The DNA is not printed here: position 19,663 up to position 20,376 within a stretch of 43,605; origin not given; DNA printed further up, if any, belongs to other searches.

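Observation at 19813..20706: Unassigned extra subunits in the b6c-type module: a cytoplasmic 2x[4Fe-4S] protein and two unknown membrane proteins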

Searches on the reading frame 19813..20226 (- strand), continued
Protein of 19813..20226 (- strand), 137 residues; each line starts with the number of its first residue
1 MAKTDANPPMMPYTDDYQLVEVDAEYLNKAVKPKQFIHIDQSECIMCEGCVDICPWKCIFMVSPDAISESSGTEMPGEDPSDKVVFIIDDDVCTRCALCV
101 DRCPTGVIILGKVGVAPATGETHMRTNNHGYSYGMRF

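Call 27: find_related_loci(query=A2, collection=genome_contigs, flank=10000)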
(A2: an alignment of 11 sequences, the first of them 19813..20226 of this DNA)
Query A2 (137 aa) in genome_contigs; peptide patterns used: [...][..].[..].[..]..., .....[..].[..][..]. (x = any residue, [..] = any of these).
599 stretches matched a pattern (row limit reached: there are more); 596 encode a relative of the query (tblastn E <= 1e-3); the best 80 are kept; 80 distinct loci.
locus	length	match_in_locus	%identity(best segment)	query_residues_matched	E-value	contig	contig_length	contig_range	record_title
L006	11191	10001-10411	96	1-137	2e-89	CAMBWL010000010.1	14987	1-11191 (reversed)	MAG: Bifidobacterium breve isolate MoH-02may19-159 genome assembly, contig: MoH-02may19-C7079, whole genome shotgun sequ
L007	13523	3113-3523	94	1-137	4e-88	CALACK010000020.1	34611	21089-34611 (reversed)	MAG TPA_asm: uncultured Acidimicrobiaceae bacterium isolate ERR2206771_bin.13_CONCOCT_v1.1_MAG genome assembly, contig:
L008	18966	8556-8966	94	1-137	4e-88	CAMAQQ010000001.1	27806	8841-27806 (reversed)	MAG: Ferrithrix thermotolerans DSM 19514 isolate AE-24oct19-111 genome assembly, contig: AE-24oct19-C2231, whole genome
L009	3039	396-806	94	1-137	2e-89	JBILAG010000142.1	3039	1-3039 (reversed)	MAG: Ilumatobacteraceae bacterium isolate ME2016-05-06_3300042878_group7_bin243 Rohwer_bin21_scaffold_48374_c1, whole ge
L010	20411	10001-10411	94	1-137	6e-88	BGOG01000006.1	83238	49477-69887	Acidimicrobiaceae bacterium BS4 DNA, tig00001368, whole genome shotgun sequence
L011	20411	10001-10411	94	1-137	4e-88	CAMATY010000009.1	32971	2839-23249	MAG: Ferrithrix thermotolerans DSM 19514 isolate MaH-04nov19-128 genome assembly, contig: MaH-04nov19-C3112, whole genom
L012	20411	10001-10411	94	1-137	5e-87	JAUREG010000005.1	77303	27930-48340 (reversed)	MAG: Acidimicrobiales bacterium isolate SFB_3D_10_8 NODE_5_length_77303_cov_12.371533, whole genome shotgun sequence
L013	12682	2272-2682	88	1-137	2e-83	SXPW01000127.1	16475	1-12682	MAG: Actinomycetota bacterium isolate F1-140-MAGs012 F1-140__c341025, whole genome shotgun sequence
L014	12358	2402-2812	85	1-137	5e-82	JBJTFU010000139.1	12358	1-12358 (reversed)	MAG: Ilumatobacteraceae bacterium isolate samp_4319_semibin_289 samp_4319_999848, whole genome shotgun sequence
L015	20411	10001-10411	82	1-137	4e-81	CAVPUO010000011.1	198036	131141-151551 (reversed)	MAG: Ilumatobacteraceae bacterium isolate MFD10113.bin.2.122 genome assembly, contig: contig_37033, whole genome shotgun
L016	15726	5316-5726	85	1-137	3e-81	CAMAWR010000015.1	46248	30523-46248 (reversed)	MAG: Bifidobacterium breve isolate MaH-09apr19-201 genome assembly, contig: MaH-09apr19-C1597, whole genome shotgun sequ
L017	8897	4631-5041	85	1-137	8e-81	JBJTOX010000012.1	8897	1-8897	MAG: Actinomycetota bacterium isolate samp_4449_semibin_216 samp_4449_109109, whole genome shotgun sequence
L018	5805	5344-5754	82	1-137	2e-80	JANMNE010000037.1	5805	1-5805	MAG: Ilumatobacteraceae bacterium isolate OTE_58_metabat_370 OTE_58_k141_6397838, whole genome shotgun sequence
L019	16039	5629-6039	82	1-137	5e-80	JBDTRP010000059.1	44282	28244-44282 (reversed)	MAG: Ilumatobacteraceae bacterium isolate cluster3_bin.25 NODE_2125_length_44282_cov_25.719538, whole genome shotgun seq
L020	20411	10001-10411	83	1-137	5e-80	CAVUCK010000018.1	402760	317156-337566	MAG: uncultured Acidimicrobiia bacterium isolate MFD02840.bin.3.481 genome assembly, contig: contig_21974, whole genome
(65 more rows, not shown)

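Call 37: find_related_loci(query=A5, collection=metagenome_contigs, flank=8000)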
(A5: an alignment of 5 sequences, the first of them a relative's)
Query A5 (134 aa) in metagenome_contigs; peptide patterns used: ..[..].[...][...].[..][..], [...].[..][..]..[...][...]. (x = any residue, [..] = any of these).
600 stretches matched a pattern (row limit reached: there are more); 517 encode a relative of the query (tblastn E <= 1e-3); the best 80 are kept; 80 distinct loci.
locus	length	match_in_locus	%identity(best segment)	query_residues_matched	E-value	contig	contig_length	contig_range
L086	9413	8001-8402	87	1-134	2e-79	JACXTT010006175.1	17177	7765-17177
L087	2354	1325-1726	87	1-134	2e-80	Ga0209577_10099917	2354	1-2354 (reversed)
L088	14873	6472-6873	84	1-134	9e-78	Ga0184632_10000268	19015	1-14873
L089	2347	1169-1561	82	1-130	1e-74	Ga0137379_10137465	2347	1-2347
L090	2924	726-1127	76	1-134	5e-70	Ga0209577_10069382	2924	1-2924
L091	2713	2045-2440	78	1-132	2e-69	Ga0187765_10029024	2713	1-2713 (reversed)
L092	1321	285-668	80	1-128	7e-72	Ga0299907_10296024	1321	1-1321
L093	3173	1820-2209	78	1-130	3e-67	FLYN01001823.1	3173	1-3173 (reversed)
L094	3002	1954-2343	75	1-130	1e-67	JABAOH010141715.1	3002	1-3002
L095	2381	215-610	73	1-132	2e-67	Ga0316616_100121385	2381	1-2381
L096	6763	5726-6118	76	1-131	3e-66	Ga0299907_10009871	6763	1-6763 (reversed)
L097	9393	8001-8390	78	1-130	6e-66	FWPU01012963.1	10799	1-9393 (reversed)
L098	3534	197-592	73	1-132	3e-66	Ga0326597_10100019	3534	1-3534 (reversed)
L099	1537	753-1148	74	1-132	1e-68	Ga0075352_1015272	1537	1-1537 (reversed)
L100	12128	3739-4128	76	1-130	7e-66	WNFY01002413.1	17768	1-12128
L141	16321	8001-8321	50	10-115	8e-39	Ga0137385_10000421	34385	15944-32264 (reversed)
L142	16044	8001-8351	50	2-118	6e-39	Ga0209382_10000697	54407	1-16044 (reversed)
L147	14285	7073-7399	52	10-118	1e-38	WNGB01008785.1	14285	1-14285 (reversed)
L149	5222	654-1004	50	2-118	3e-38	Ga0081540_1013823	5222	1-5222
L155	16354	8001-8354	52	9-127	2e-37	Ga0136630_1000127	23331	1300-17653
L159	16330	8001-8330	51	6-115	6e-37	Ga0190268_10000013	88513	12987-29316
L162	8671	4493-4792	57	10-109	4e-36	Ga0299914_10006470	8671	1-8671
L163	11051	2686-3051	48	10-130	6e-36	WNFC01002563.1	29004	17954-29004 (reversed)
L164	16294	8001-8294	53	13-110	6e-36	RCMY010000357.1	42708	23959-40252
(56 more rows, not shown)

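Call 39: list_cluster_members(proteins=[P0324, P0297, P0355, P0285, P0265, P0372, P0056, P0248, P0259])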
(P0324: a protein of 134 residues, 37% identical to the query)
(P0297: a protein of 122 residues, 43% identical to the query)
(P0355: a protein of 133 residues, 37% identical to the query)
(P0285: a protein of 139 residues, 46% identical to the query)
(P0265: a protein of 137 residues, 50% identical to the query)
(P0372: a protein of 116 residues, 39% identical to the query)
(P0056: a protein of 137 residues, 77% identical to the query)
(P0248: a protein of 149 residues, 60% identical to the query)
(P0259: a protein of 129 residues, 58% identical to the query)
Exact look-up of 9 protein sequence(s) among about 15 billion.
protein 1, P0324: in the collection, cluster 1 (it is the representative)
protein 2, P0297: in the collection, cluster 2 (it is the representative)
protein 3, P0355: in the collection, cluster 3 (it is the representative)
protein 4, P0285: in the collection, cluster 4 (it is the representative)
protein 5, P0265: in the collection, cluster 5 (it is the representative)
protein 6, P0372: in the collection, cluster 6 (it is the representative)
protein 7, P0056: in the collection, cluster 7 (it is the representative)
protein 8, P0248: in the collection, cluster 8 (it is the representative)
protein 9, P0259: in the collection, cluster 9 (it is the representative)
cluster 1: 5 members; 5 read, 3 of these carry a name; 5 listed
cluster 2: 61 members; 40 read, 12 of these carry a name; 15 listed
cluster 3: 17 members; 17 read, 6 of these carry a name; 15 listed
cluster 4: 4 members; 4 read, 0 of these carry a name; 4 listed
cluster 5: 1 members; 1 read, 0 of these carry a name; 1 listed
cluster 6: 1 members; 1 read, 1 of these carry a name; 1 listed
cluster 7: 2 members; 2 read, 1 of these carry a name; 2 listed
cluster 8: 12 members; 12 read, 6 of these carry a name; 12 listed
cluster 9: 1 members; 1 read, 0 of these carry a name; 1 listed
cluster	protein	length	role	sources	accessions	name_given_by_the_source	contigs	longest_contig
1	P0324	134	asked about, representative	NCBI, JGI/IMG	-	formate hydrogenlyase subunit 6/NADH:ubiquinone oxidoreductase subunit I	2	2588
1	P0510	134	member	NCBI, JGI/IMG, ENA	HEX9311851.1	MAG TPA: 4Fe-4S dicluster domain-containing protein [Actinomycetota bacterium]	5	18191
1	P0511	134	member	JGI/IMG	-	formate hydrogenlyase subunit 6/NADH:ubiquinone oxidoreductase subunit I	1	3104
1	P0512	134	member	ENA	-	-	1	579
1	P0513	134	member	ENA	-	-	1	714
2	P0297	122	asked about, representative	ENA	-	-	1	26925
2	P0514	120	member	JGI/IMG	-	NAD-dependent dihydropyrimidine dehydrogenase PreA subunit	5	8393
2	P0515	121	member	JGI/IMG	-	NAD-dependent dihydropyrimidine dehydrogenase PreA subunit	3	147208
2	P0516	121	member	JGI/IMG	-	NAD-dependent dihydropyrimidine dehydrogenase PreA subunit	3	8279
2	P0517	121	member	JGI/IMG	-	NAD-dependent dihydropyrimidine dehydrogenase PreA subunit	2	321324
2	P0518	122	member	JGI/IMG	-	NAD-dependent dihydropyrimidine dehydrogenase PreA subunit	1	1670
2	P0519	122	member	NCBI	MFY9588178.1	MAG: 4Fe-4S binding protein [Actinomycetota bacterium]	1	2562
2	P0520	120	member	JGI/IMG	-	NAD-dependent dihydropyrimidine dehydrogenase PreA subunit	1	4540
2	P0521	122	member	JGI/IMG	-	NAD-dependent dihydropyrimidine dehydrogenase PreA subunit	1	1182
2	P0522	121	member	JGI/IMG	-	NAD-dependent dihydropyrimidine dehydrogenase PreA subunit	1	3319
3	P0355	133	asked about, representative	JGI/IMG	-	-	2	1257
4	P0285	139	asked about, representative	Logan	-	-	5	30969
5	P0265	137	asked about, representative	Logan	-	-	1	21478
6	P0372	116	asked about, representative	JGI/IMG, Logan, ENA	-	formate hydrogenlyase subunit 6/NADH:ubiquinone oxidoreductase subunit I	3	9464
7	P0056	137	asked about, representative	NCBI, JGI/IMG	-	ferredoxin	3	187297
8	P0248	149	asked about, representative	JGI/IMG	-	ferredoxin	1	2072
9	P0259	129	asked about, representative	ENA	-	-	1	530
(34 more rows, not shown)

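Call 55: search_protein_families(library=pfam, proteins=[L141:7515-7949:+, L164:7354-7887:+, L162:3906-4442:+, L147:6497-7030:+, L141:11487-12224:+, L149:4072-4842:+, L088:9915-10727:+, L142:11408-12181:+, L163:6323-7369:+, L155:11903-12775:+], max_evalue=1)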
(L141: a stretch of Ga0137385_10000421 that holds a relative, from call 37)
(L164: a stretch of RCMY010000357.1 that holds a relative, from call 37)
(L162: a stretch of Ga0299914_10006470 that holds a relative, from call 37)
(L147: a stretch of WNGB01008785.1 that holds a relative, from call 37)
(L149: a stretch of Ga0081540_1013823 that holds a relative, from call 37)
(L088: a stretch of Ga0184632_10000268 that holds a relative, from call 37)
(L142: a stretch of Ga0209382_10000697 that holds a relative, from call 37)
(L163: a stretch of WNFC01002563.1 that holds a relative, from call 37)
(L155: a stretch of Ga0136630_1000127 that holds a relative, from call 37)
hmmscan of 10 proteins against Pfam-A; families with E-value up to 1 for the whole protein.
L141:7515-7949:+ (144 aa): 0 families

L164:7354-7887:+ (178 aa): 1 family
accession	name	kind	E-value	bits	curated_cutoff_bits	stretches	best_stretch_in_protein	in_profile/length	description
PF01569.27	PAP2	-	0.25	11.6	27.2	1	35-92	77-126/130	PAP2 superfamily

L162:3906-4442:+ (179 aa): 1 family
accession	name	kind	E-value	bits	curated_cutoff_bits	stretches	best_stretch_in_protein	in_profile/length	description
PF25626.1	Plectro_ORF9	-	0.099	13.5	27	1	37-89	10-57/77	Plectrovirus ORF9 capsid protein family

L147:6497-7030:+ (178 aa): 1 family
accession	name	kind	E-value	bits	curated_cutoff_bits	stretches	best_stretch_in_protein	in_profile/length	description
PF11921.14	DUF3439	-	0.11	12.9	27.1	1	42-104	52-114/122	Domain of unknown function (DUF3439)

L141:11487-12224:+ (245 aa): 1 family
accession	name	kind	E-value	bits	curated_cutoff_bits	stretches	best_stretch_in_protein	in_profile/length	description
PF00802.24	Glycoprotein_G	-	0.13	12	27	1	114-174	87-148/263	Pneumovirus attachment glycoprotein G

L149:4072-4842:+ (257 aa): 1 family
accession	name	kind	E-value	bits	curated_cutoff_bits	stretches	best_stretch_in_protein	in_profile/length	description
PF19865.4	DUF6338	-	0.94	9.5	26.5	0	10-35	4-29/205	Family of unknown function (DUF6338)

L088:9915-10727:+ (271 aa): 1 family
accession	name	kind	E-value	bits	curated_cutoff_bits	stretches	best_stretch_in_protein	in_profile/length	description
PF13509.12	S1_2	-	0.082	13.5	21.8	1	212-229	41-58/61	S1 domain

L142:11408-12181:+ (258 aa): 1 family
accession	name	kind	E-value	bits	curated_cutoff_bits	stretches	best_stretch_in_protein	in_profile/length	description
PF16925.10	TetR_C_13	-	0.21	12.4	27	1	91-130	38-77/109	Tetracyclin repressor-like, C-terminal domain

L163:6323-7369:+ (349 aa): 1 family
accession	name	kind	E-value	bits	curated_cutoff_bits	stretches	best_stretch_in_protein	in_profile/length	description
PF00364.28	Biotin_lipoyl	-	0.00041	20.6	22.1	1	221-288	7-73/73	Biotin-requiring enzyme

L155:11903-12775:+ (291 aa): 1 family
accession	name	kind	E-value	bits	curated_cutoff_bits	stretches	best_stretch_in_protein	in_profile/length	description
PF19616.4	DUF6121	-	0.021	15.2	27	1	225-281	94-149/155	Family of unknown function (DUF6121)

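Call 74: find_related_loci(query=A2, collection=viral_contigs, flank=10000)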
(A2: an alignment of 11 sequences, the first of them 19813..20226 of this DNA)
Query A2 (137 aa) in viral_contigs; peptide patterns used: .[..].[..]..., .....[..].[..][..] (x = any residue, [..] = any of these).
32 stretches matched a pattern, but none encodes a relative of the query by tblastn (E <= 1e-3).

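Call 75: search_dna_similar(query=P0056, collection=plasmids, mode=protein, max_evalue=1e-10, max_rows=10)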
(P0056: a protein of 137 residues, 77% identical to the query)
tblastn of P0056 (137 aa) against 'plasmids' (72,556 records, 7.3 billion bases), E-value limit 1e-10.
No match.

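Call 76: search_dna_similar(query=P0056, collection=phages, mode=protein, max_evalue=1e-10, max_rows=10)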
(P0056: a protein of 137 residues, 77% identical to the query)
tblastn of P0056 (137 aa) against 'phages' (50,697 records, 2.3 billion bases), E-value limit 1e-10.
No match.

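Call 87: search_protein_families(library=pfam, proteins=[L164:2399-5053:-, L164:5290-7305:-, L164:998-2377:+, L164:12375-13367:+, L164:13601-14485:+, L164:14419-16122:-, L159:3579-5780:-, L159:4520-6715:-, L159:6040-7329:-, L159:13204-14718:+], max_evalue=0.00001)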
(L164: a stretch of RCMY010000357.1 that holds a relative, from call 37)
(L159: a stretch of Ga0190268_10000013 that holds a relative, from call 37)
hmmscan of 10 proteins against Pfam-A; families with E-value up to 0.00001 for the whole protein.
L164:2399-5053:- (884 aa): 4 families
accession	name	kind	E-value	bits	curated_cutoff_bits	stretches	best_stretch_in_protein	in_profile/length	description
PF13191.12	AAA_16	-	2.5e-09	38.3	32.6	0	435-493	24-83/167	AAA ATPase domain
PF10412.15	TrwB_AAD_bind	-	2.8e-09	36.8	20.5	0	653-734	224-312/387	Type IV secretion-system coupling protein DNA-binding domain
PF13401.12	AAA_22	-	1.6e-07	32.1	27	0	436-494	6-64/130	AAA domain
PF01935.23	DUF87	-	3.3e-06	27.8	23.2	1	417-474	3-63/220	Helicase HerA, central domain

L164:5290-7305:- (671 aa): 1 family
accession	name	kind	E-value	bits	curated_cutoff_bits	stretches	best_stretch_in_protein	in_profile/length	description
PF09995.15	MPAB_Lcp_cat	-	4.6e-46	158.2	23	1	400-636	1-218/231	ER-bound oxygenase mpaB/B'/Rubber oxygenase, catalytic domain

L164:998-2377:+ (459 aa): 1 family
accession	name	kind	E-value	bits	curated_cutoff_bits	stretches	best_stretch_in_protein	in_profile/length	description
PF00202.27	Aminotran_3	-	5.6e-70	236.5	30.5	1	67-453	10-401/403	Aminotransferase class-III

L164:12375-13367:+ (330 aa): 3 families
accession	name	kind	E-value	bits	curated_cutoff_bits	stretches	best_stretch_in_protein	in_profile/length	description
PF00578.27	AhpC-TSA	-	1.1e-16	61.4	26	1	199-305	14-123/124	AhpC/TSA family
PF08534.16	Redoxin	-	3.2e-15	56.6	26.6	1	194-306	11-131/148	Redoxin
PF00085.26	Thioredoxin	-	3e-07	30.8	23.5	1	210-255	18-62/103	Thioredoxin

L164:13601-14485:+ (294 aa): 0 families

L164:14419-16122:- (567 aa): 5 families
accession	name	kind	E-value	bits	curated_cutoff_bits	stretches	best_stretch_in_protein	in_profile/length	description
PF13738.12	Pyr_redox_3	-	2.7e-17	63.4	30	1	66-272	1-208/305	Pyridine nucleotide-disulphide oxidoreductase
PF07992.20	Pyr_redox_2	-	1.9e-16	60.8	26.1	1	64-250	2-164/291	Pyridine nucleotide-disulphide oxidoreductase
PF00743.25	FMO-like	-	1.7e-10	40.4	22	1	64-267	3-222/532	Flavin-binding monooxygenase-like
PF13450.12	NAD_binding_8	-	2.2e-09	37.9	21.9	1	67-132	1-64/68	NAD(P)-binding Rossmann-like domain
PF13434.12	Lys_Orn_oxgnase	-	7.5e-06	25.7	21.3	0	151-248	107-208/339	L-lysine 6-monooxygenase/L-ornithine 5-monooxygenase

L159:3579-5780:- (733 aa): 1 family
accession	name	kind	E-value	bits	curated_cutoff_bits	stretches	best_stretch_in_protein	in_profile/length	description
PF01578.25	Cytochrom_C_asm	-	2.8e-48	164.8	29.9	1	524-728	1-212/212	Cytochrome C assembly protein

L159:4520-6715:- (731 aa): 1 family
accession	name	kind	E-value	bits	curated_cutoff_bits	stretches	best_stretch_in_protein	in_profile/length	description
PF05140.19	ResB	-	2.4e-131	439.4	24.6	1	256-720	1-485/486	ResB-like family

L159:6040-7329:- (429 aa): 1 family
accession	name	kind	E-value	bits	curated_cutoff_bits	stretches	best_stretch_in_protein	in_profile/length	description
PF02683.22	DsbD_TM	-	3.2e-11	43.4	27.1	1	189-378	3-189/219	Cytochrome C biogenesis protein transmembrane domain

L159:13204-14718:+ (504 aa): 0 families
